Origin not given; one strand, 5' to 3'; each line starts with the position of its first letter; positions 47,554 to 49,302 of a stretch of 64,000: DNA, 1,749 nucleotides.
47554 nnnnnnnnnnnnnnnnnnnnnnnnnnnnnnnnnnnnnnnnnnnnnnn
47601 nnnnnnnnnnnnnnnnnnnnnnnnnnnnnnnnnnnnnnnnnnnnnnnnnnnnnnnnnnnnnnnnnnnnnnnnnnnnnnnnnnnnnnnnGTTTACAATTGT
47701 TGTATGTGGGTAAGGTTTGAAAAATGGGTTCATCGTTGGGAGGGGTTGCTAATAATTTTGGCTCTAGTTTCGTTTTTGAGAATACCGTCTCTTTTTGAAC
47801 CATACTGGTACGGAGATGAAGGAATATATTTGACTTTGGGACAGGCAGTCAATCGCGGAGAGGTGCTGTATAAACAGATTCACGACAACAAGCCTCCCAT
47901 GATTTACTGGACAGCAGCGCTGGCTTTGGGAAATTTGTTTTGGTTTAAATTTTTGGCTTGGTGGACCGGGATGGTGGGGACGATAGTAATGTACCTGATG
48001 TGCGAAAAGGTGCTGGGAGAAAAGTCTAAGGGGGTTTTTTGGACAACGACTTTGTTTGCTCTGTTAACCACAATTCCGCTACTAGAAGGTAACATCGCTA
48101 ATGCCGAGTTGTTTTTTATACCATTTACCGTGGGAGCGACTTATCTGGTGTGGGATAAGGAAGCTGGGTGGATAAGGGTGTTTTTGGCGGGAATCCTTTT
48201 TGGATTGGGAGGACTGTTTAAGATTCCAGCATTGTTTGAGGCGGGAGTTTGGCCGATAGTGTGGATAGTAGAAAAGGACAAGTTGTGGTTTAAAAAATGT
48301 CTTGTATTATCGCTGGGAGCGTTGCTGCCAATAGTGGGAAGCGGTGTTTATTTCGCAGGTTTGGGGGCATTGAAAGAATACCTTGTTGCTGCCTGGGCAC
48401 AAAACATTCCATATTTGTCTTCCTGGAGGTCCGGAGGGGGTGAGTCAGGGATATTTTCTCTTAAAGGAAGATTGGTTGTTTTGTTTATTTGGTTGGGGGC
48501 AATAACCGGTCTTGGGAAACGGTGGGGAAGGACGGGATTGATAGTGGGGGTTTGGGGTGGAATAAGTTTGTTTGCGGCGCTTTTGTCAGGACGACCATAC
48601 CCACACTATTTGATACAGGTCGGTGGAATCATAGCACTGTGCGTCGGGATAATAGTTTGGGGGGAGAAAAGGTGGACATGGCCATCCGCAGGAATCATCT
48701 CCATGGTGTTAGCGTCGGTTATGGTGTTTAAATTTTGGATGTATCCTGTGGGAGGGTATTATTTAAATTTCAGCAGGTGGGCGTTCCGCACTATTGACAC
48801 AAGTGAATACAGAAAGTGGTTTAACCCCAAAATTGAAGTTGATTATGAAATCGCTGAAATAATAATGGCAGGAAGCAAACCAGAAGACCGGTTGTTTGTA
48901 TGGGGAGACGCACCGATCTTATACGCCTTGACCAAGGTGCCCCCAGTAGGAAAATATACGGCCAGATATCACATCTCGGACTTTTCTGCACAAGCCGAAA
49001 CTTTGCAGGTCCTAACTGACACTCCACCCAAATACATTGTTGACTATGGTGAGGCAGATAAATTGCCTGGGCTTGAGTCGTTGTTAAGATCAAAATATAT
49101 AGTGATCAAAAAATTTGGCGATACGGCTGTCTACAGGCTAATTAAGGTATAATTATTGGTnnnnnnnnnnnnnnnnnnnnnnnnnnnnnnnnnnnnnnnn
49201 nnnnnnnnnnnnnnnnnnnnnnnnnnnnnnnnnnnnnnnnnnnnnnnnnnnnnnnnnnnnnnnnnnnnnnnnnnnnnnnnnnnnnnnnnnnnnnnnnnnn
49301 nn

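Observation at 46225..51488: Co-directional cluster of GT2(QxxRW) + GT-C + small TM + WecA/MraY-like + UbiA-DPPR-like: an arabinogalactan-type lipid-linked glycan pathway in a CPR-like genome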

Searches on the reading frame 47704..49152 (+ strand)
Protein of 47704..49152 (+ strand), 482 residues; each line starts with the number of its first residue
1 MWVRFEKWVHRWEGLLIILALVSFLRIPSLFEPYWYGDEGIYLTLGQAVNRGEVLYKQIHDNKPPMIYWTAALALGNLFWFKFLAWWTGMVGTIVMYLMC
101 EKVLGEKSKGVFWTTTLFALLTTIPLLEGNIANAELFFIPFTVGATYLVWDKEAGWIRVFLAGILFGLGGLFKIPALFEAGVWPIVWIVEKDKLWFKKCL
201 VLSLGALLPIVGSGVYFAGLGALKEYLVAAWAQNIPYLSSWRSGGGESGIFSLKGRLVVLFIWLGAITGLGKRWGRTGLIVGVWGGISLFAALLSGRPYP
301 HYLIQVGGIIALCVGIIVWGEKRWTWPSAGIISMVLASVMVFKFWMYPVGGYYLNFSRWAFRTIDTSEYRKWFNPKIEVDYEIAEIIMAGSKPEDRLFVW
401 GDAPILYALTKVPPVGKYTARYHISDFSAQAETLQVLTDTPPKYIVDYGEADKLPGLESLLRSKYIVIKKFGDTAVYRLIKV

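Call 3: search_protein_families(library=pfam, proteins=[window:47704-49152:+], max_evalue=0.01)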
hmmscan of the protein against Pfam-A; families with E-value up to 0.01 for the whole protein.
window:47704-49152:+ (482 aa): 0 families

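Call 4: search_protein_families(library=ncbifam, proteins=[window:47704-49152:+], max_evalue=0.01)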
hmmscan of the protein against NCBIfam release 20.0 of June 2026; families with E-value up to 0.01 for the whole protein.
window:47704-49152:+ (482 aa): 0 families

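Call 13: search_solved_structures(query=window:47704-49152:+, max_evalue=10)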
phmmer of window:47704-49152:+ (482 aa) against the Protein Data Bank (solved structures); distinct sequences matched with E-value up to 10: 0.

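Call 17: find_homologous_proteins(query=window:47704-49152:+)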
Query window:47704-49152:+ (482 aa): 3059 proteins with E <= 0.001 among 8000 candidates; the best 120 are listed.
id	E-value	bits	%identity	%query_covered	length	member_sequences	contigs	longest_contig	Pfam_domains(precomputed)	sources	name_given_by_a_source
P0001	0.0e+0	1098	100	100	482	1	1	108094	-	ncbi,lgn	-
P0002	1.5e-156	540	50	99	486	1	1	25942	PF27757.1,PF13231.13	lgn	-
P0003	2.3e-155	536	53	100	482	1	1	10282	-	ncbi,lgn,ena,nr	ncbi:MAG: Uncharacterized protein G01um101416_984 [Microgenomates group bacterium Gr01-1014_16]|nr:M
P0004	1.3e-153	530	51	98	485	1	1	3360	-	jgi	jgi:hypothetical protein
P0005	2.5e-151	523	51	100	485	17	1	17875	PF13231.13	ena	-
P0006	3.5e-150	519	51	99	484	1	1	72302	-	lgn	-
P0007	5.7e-150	518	50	99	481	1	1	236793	PF13231.13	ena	-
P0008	5.8e-150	518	50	99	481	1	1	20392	-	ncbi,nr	ncbi:hypothetical protein HYS82_02545 [Candidatus Amesbacteria bacterium]|nr:hypothetical protein [C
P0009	6.3e-150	518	52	97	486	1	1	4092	PF13231.13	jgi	jgi:4-amino-4-deoxy-L-arabinose transferase-like glycosyltransferase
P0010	7.4e-150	518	50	98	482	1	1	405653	-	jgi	-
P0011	7.5e-150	518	51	98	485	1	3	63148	-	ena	-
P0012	1.7e-149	517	50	100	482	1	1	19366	-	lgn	-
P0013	1.2e-148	514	50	98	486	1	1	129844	PF13231.13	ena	-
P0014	1.3e-148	514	51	98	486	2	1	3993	-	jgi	jgi:hypothetical protein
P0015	2.8e-147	510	52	97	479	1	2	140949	PF13231.13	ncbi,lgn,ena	-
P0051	8.5e-133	462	48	99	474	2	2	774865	-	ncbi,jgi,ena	-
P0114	5.1e-102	360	42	100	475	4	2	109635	PF13231.13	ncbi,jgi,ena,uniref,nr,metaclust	ncbi:MAG: hypothetical protein UU93_C0001G0040 [Candidatus Amesbacteria bacterium GW2011_GWA2_42_12]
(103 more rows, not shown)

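Call 18: find_encoding_contigs(protein=P0051, flank=10000, max_places=2)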
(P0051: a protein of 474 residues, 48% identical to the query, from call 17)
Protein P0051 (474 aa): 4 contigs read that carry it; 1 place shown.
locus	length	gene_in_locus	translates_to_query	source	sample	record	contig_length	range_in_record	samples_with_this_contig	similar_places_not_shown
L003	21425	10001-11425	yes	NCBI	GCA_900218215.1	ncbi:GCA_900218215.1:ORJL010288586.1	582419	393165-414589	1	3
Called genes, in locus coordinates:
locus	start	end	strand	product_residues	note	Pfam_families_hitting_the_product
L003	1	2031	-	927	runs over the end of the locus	PF00580:UvrD-helicase, PF13245:AAA_19, PF13604:AAA_30 (faint), PF13361:UvrD_C, PF13538:UvrD_C_2 (faint), PF12705:PDDEXK_1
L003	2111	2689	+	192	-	PF01351:RNase_HII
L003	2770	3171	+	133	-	-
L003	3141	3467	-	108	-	PF03091:CutA1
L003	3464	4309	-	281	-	PF12146:Hydrolase_4, PF00561:Abhydrolase_1 (weak), PF06821:Ser_hydrolase (weak), PF08538:DUF1749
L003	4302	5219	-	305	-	PF02646:RmuC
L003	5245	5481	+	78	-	-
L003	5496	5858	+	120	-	PF01371:Trp_repressor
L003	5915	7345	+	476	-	PF00133:tRNA-synt_1, PF01406:tRNA-synt_1e (faint), PF09334:tRNA-synt_1g, PF00133:tRNA-synt_1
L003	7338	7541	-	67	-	PF10049:DUF2283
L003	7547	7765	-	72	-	PF14076:DUF4258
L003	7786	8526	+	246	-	PF01026:TatD_DNase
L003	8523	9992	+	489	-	PF13632:Glyco_trans_2_3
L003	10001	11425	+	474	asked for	-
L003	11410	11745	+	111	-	-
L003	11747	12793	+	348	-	PF00953:Glycos_transf_4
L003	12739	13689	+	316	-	PF01040:UbiA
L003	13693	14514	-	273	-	PF08308:PEGA, PF08239:SH3_3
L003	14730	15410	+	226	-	PF01551:Peptidase_M23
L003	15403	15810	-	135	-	PF01850:PIN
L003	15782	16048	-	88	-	-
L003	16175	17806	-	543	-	PF00118:Cpn60_TCP1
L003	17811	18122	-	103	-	PF00166:Cpn10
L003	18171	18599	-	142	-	-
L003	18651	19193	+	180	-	PF05635:23S_rRNA_IVP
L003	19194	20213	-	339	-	PF01370:Epimerase, PF16363:GDP_Man_Dehyd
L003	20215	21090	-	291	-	-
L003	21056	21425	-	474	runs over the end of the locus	PF01547:SBP_bac_1, PF13416:SBP_bac_8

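Call 19: find_encoding_contigs(protein=P0010, flank=10000, max_places=2)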
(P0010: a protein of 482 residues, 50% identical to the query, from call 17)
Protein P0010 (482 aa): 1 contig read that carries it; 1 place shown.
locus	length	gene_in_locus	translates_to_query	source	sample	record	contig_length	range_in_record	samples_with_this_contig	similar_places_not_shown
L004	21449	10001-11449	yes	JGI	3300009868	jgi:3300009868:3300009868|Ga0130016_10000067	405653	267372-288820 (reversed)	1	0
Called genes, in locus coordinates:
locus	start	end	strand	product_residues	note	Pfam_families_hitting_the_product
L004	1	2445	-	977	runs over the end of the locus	PF00580:UvrD-helicase, PF13245:AAA_19, PF13604:AAA_30 (faint), PF13361:UvrD_C, PF13538:UvrD_C_2 (faint), PF12705:PDDEXK_1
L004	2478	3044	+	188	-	PF01351:RNase_HII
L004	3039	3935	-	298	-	PF02646:RmuC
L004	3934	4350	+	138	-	-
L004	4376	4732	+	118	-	PF01371:Trp_repressor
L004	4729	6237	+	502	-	PF02074:Peptidase_M32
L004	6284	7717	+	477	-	PF00133:tRNA-synt_1, PF01406:tRNA-synt_1e (faint), PF09334:tRNA-synt_1g, PF00133:tRNA-synt_1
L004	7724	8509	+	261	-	PF01026:TatD_DNase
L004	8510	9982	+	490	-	PF13632:Glyco_trans_2_3 (weak)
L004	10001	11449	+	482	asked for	-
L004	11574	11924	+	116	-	-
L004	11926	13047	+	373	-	PF00953:Glycos_transf_4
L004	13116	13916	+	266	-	PF01040:UbiA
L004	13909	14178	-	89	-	-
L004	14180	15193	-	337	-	PF08308:PEGA, PF08239:SH3_3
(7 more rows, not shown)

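Call 20: find_encoding_contigs(protein=P0114, flank=10000, max_places=2)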
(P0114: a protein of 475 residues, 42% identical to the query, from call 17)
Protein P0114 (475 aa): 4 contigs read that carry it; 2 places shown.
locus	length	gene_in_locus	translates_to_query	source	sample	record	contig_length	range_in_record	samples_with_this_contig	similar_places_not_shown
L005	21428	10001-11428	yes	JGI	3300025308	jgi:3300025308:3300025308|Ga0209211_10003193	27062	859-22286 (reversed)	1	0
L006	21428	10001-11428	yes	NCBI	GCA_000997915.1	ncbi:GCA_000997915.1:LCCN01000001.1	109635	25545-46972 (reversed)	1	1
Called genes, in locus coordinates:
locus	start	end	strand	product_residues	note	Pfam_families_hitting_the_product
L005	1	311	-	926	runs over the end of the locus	PF00580:UvrD-helicase, PF13245:AAA_19, PF13604:AAA_30 (faint), PF13361:UvrD_C, PF13538:UvrD_C_2 (faint), PF12705:PDDEXK_1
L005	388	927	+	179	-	PF01351:RNase_HII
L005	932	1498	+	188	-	PF06197:DUF998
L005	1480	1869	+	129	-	-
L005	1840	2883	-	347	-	PF00248:Aldo_ket_red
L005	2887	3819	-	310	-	PF00892:EamA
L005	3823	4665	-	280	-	PF00561:Abhydrolase_1 (faint), PF12146:Hydrolase_4, PF06821:Ser_hydrolase (weak), PF08538:DUF1749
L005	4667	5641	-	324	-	PF02646:RmuC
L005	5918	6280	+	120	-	PF01371:Trp_repressor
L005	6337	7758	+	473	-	PF00133:tRNA-synt_1, PF09334:tRNA-synt_1g, PF00133:tRNA-synt_1, PF01406:tRNA-synt_1e, PF08264:Anticodon_1 (weak)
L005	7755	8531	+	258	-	PF01026:TatD_DNase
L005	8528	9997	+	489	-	PF13632:Glyco_trans_2_3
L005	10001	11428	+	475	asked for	PF13231:PMT_2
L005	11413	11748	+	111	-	-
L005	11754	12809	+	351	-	PF00953:Glycos_transf_4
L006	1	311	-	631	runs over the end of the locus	PF00580:UvrD-helicase, PF13245:AAA_19, PF13604:AAA_30 (faint), PF13361:UvrD_C, PF13538:UvrD_C_2 (faint)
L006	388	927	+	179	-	PF01351:RNase_HII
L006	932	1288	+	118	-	PF06197:DUF998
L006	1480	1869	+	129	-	-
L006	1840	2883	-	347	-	PF00248:Aldo_ket_red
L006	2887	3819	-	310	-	PF00892:EamA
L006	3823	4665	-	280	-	PF00561:Abhydrolase_1 (faint), PF12146:Hydrolase_4, PF06821:Ser_hydrolase (weak), PF08538:DUF1749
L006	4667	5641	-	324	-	PF02646:RmuC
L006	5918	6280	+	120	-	PF01371:Trp_repressor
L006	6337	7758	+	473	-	PF00133:tRNA-synt_1, PF09334:tRNA-synt_1g, PF00133:tRNA-synt_1, PF01406:tRNA-synt_1e, PF08264:Anticodon_1 (weak)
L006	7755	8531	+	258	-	PF01026:TatD_DNase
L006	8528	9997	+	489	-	PF13632:Glyco_trans_2_3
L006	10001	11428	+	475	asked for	PF13231:PMT_2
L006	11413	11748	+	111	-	-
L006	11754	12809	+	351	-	PF00953:Glycos_transf_4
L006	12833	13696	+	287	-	PF01040:UbiA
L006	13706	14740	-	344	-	PF00226:DnaJ (weak)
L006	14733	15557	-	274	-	PF08308:PEGA, PF08239:SH3_3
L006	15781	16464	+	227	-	PF01551:Peptidase_M23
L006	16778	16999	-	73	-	-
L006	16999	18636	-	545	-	PF00118:Cpn60_TCP1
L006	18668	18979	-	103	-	PF00166:Cpn10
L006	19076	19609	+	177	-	PF05635:23S_rRNA_IVP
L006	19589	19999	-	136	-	-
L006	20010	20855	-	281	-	-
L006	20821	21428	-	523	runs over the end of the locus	PF01547:SBP_bac_1, PF13416:SBP_bac_8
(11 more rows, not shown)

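Call 23: find_related_loci(query=A1, collection=genome_contigs, flank=10000)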
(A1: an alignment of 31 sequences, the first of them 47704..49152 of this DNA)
Query A1 (482 aa) in genome_contigs; peptide patterns used: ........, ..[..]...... (x = any residue, [..] = any of these).
530 stretches matched a pattern; 521 encode a relative of the query (tblastn E <= 1e-3); the best 80 are kept; 80 distinct loci.
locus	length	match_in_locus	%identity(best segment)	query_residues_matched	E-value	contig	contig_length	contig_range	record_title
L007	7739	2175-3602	53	1-480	2e-147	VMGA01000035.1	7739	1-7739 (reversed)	MAG: Microgenomates group bacterium Gr01-1014_16 G01um101416_scaffold_3551, whole genome shotgun sequence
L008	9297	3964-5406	51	1-482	2e-145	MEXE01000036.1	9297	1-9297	MAG: Candidatus Amesbacteria bacterium RBG_19FT_COMBO_48_16 rbg_19ft_combo_scaffold_4470, whole genome shotgun sequence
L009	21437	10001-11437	49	5-482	2e-142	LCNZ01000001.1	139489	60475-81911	MAG: Candidatus Amesbacteria bacterium GW2011_GWB1_47_19 UX91_C0001, whole genome shotgun sequence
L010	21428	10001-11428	51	3-479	5e-137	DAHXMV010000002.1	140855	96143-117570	MAG TPA_asm: Candidatus Amesbacteria bacterium isolate clean1627 NODE_2_length_140855_cov_16.021005, whole genome shotgu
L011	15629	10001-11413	47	8-479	8e-136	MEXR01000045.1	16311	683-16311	MAG: Candidatus Amesbacteria bacterium RIFOXYB1_FULL_44_23 rifoxyb1_full_scaffold_5566, whole genome shotgun sequence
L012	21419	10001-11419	47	6-478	6e-136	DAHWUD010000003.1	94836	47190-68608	MAG TPA_asm: Candidatus Amesbacteria bacterium isolate clean1528 NODE_3_length_94836_cov_63.355861, whole genome shotgun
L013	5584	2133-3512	49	1-466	6e-136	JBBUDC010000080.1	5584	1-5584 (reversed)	MAG: Patescibacteria group bacterium isolate H43-bin206_1 H43_bin206_1_000000000080, whole genome shotgun sequence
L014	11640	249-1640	48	5-479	6e-134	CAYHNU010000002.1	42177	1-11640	MAG TPA_asm: uncultured Gammaproteobacteria bacterium isolate ERP119705_co13_425 genome assembly, contig: NODE_1054_leng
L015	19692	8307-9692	44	7-479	9e-132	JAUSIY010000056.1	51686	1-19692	MAG: bacterium isolate E14_metabat.bin.279 E14_k141_1155502, whole genome shotgun sequence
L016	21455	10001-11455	46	1-478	2e-131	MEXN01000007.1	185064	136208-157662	MAG: Candidatus Amesbacteria bacterium RIFCSPLOWO2_01_FULL_48_25 rifcsplowo2_01_scaffold_52, whole genome shotgun sequen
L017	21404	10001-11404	48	1-479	3e-129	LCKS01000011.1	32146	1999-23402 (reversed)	MAG: Candidatus Amesbacteria bacterium GW2011_GWC2_45_19 UX05_C0011, whole genome shotgun sequence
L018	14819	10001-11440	45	1-481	8e-131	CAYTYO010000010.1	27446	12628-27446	MAG TPA_asm: uncultured Gammaproteobacteria bacterium isolate SRP170004_co1_592 genome assembly, contig: NODE_2557_lengt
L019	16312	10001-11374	47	4-479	9e-128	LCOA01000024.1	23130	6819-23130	MAG: Candidatus Amesbacteria bacterium GW2011_GWA1_47_20 UX92_C0024, whole genome shotgun sequence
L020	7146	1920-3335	47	7-479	2e-127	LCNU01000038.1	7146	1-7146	MAG: Candidatus Amesbacteria bacterium GW2011_GWC1_47_15 UX86_C0038, whole genome shotgun sequence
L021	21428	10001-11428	44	1-478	2e-121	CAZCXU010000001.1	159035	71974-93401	MAG TPA_asm: uncultured Gammaproteobacteria bacterium isolate SRP170004_co1_29 genome assembly, contig: NODE_89_length_1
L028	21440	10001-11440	37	6-476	1e-97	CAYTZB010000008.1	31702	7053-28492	MAG TPA_asm: uncultured Gammaproteobacteria bacterium isolate binchicken_co134_900 genome assembly, contig: NODE_2909_le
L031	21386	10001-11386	38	26-478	1e-96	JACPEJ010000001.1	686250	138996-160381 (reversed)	MAG: Candidatus Blackburnbacteria bacterium isolate NC_groundwater_332_Ag_B-0.1um_41_18 GD18-4_B1_scaffold_152758, whole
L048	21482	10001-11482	39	4-478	8e-89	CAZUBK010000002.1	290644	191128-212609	MAG TPA_asm: uncultured Pseudomonadales bacterium isolate binchicken_co227_1206 genome assembly, contig: NODE_55_length_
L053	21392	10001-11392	39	15-479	6e-87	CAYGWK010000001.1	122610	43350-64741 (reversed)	MAG TPA_asm: uncultured Gammaproteobacteria bacterium isolate ERP119294_co3_383 genome assembly, contig: NODE_20_length_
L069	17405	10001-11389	36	6-477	3e-84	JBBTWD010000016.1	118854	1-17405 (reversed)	MAG: Patescibacteria group bacterium isolate H43-bin018_1 H43_bin018_1_000000000016, whole genome shotgun sequence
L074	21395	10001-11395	36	24-479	2e-83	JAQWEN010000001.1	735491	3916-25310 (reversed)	MAG: Candidatus Shapirobacteria bacterium isolate STF2_76 NODE_1_length_735491_cov_9.474058_Sandtown_F2, whole genome sh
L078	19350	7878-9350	37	4-481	3e-83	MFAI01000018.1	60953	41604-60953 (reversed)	MAG: Candidatus Collierbacteria bacterium RIFCSPLOWO2_01_FULL_50_23 rifcsplowo2_01_scaffold_2969, whole genome shotgun s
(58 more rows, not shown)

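Call 24: search_solved_structures(query=A1, max_evalue=10, show_alignments=2)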
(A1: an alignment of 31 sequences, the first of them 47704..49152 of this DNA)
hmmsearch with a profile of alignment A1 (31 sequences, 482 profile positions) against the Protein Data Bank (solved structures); distinct sequences matched with E-value up to 10: 0.

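Call 37: predict_structure(alignment_id=A1)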
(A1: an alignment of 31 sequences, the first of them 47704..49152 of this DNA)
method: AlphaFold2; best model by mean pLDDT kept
length: 482 residues; sequences in the alignment: 31
mean_pLDDT: 92.7   pTM: 0.90
mean pLDDT of the five models: 92.7, 92.0, 91.2, 90.7, 90.0
residues with pLDDT >= 90: 397; 70-90: 72; 50-70: 12; < 50: 1
segments of 3 or more residues with pLDDT < 50: none
pLDDT, mean of each block of 10 residues (from residue 1): 82 94 94 86 95 94 94 95 95 98 94 97 87 89 97 95 98 93 95 96 98 97 94 75 64 91 95 93 97 88 94 97 96 96 90 96 96 91 96 94 93 93 90 95 95 94 96 95 59
secondary structure, 60 per line:
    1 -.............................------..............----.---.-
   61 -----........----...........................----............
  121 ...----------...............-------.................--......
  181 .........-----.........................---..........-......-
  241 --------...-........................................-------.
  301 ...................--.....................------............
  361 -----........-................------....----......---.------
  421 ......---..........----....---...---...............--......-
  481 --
elements in order: H2-30 H37-50 H66-73 H78-104 H109-123 H134-148 H156-172 H175-189 H195-219 H223-232 H234-239 H253-292 H300-319 H322-342 H349-360 H366-373 H375-390 E397-400 H405-410 H421-426 H430-439 E444-447 H457-464 E465-471 E474-479

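Call 48: search_protein_families(library=pfam, proteins=[L028:8695-9993:+, L031:8188-9888:+, L017:8587-9984:+, L017:7301-8599:+, L048:4247-5038:+, L048:6264-8045:-, L078:6451-7875:+, L069:9029-10024:-, L053:8679-10004:+], max_evalue=0.01)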
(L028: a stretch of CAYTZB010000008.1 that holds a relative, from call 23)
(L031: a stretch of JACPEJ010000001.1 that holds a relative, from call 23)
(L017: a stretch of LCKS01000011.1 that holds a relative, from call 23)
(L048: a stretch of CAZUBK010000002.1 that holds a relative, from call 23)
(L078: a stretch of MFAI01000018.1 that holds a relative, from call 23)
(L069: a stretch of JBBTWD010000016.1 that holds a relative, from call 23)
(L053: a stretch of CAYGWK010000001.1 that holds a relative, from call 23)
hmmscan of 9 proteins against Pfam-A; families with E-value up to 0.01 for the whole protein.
L028:8695-9993:+ (432 aa): 3 families
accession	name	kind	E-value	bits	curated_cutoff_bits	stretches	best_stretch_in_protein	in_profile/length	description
PF13231.12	PMT_2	-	6.1e-08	33.5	26.1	1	36-182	2-153/160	Dolichyl-phosphate-mannose-protein mannosyltransferase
PF14897.12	EpsG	-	1.9e-05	24.4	30.1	1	34-319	44-316/326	EpsG family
PF01757.29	Acyl_transf_3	-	0.0044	16.6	31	1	231-384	134-266/326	Acyltransferase domain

L031:8188-9888:+ (566 aa): 1 family
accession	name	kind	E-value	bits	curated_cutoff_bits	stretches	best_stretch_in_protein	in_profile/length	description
PF10131.15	PTPS_related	-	2.9e-08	33.1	26.4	1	76-363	3-268/621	6-pyruvoyl-tetrahydropterin synthase related domain; membrane protein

L017:8587-9984:+ (465 aa): 1 family
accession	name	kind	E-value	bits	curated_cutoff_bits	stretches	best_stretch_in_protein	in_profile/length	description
PF13231.12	PMT_2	-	3.1e-07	31.2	26.1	1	60-206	6-153/160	Dolichyl-phosphate-mannose-protein mannosyltransferase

L017:7301-8599:+ (432 aa): 0 families

L048:4247-5038:+ (263 aa): 0 families

L048:6264-8045:- (593 aa): 7 families
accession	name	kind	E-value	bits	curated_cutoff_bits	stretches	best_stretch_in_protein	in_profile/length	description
PF00005.33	ABC_tran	-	2.4e-32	112.8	25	1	361-510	1-137/137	ABC transporter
PF00664.28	ABC_membrane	-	1.7e-25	90.7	28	1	22-293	2-270/274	ABC transporter transmembrane region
PF02463.25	SMC_N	-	1.1e-07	32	40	1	401-552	110-211/220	RecF/RecN/SMC N terminal domain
PF06414.18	Zeta_toxin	-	0.0003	20.7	22.3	1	376-412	21-57/199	Zeta toxin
PF13401.12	AAA_22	-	0.00066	20.4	27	1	373-510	7-95/130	AAA domain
PF13175.12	AAA_15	-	0.0018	18.4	32.1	1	362-472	15-123/374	AAA ATPase domain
PF06472.20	ABC_membrane_2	-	0.002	18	24.4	1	25-166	14-154/269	ABC transporter transmembrane region 2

L078:6451-7875:+ (474 aa): 0 families

L069:9029-10024:- (331 aa): 6 families
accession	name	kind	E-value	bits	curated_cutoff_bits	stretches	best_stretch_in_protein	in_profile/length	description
PF16363.11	GDP_Man_Dehyd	-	1.3e-51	176.5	27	1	25-324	1-332/332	GDP-mannose 4,6 dehydratase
PF01370.27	Epimerase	-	2e-51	175.1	20.9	1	24-260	1-240/240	NAD dependent epimerase/dehydratase family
PF01073.25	3Beta_HSD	-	3e-12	46.6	22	1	25-175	1-156/280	3-beta hydroxysteroid dehydrogenase/isomerase family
PF04321.23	RmlD_sub_bind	-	6e-11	42.4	27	1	23-285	2-238/287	RmlD substrate binding domain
PF02719.21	Polysacc_synt_2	-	1.6e-09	37.8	20.2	2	24-134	1-125/293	Polysaccharide biosynthesis protein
PF07993.18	NAD_binding_4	-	1.1e-07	31.8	20.1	0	98-192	97-204/258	Male sterility protein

L053:8679-10004:+ (441 aa): 2 families
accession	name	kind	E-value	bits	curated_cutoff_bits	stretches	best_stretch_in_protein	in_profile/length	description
PF13231.12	PMT_2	-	2.6e-10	41.2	26.1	1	35-149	2-123/160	Dolichyl-phosphate-mannose-protein mannosyltransferase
PF14897.12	EpsG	-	0.00097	18.8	30.1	1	61-322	65-314/326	EpsG family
